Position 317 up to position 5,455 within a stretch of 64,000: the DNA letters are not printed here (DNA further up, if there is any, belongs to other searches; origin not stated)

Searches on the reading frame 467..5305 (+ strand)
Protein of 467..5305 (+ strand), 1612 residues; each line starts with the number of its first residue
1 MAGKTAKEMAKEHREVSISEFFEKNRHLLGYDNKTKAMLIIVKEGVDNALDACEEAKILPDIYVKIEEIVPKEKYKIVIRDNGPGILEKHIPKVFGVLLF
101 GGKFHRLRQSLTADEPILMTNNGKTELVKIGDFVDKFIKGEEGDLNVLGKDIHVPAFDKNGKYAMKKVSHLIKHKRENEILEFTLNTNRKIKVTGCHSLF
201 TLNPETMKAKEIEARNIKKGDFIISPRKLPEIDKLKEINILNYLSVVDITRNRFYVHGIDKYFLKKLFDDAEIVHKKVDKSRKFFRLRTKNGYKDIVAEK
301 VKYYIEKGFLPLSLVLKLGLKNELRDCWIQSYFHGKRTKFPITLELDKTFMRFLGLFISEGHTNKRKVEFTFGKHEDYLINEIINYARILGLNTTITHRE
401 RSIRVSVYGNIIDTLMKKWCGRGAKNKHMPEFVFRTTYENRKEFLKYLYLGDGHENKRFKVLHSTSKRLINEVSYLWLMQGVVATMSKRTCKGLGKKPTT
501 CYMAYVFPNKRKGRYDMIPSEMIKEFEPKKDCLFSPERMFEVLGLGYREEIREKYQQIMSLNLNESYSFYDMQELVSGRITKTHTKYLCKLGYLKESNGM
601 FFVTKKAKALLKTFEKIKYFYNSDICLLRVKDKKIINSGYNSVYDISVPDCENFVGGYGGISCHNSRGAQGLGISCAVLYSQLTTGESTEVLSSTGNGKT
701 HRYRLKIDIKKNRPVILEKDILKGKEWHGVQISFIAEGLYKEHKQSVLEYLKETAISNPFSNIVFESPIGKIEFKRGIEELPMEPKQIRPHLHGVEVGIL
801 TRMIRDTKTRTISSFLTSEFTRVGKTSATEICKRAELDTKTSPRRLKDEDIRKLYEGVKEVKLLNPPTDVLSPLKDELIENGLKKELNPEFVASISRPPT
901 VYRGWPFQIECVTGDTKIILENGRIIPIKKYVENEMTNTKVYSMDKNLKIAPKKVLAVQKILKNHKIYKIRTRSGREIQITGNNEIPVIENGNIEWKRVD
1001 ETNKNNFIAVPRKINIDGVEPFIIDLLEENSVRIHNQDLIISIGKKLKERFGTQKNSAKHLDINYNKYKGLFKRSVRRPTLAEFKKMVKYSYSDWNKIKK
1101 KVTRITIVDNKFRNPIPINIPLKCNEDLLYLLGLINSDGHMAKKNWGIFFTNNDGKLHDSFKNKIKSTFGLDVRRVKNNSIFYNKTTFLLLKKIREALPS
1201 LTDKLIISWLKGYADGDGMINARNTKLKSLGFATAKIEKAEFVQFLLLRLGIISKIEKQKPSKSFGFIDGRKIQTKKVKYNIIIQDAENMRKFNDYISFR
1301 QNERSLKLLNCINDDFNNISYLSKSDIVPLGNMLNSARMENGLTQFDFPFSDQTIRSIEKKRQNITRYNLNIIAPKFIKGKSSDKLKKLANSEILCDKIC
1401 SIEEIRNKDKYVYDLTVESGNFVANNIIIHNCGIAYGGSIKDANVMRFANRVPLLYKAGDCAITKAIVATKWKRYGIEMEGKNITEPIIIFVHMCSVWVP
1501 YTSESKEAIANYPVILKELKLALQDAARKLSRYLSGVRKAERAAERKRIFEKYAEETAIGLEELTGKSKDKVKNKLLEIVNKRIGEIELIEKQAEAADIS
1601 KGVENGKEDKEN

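Call 8: search_protein_families(library=pfam, proteins=[window:467-5305:+], max_evalue=0.001)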
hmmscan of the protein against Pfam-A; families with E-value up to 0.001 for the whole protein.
window:467-5305:+ (1612 aa): 6 families
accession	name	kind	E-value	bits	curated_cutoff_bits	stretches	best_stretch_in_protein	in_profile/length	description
PF09239.17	Topo-VIb_trans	-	4.8e-50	169.9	24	2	1420-1545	34-158/159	Topoisomerase VI B subunit, transducer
PF14890.11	Intein_splicing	-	7.8e-42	143.1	35.8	2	918-1431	1-155/155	Intein splicing domain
PF14528.11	LAGLIDADG_3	-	1.5e-27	96.1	22.5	2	1207-1297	4-81/82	LAGLIDADG-like domain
PF05204.19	Hom_end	-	7.1e-08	33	21.1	1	344-404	6-70/110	Homing endonuclease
PF02518.31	HATPase_c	-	1.2e-06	29.3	26.4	1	38-98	6-60/111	Histidine kinase-, DNA gyrase B-, and HSP90-like ATPase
PF00416.27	Ribosomal_S13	-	0.00078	20.3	31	0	819-887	19-93/128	Ribosomal protein S13/S18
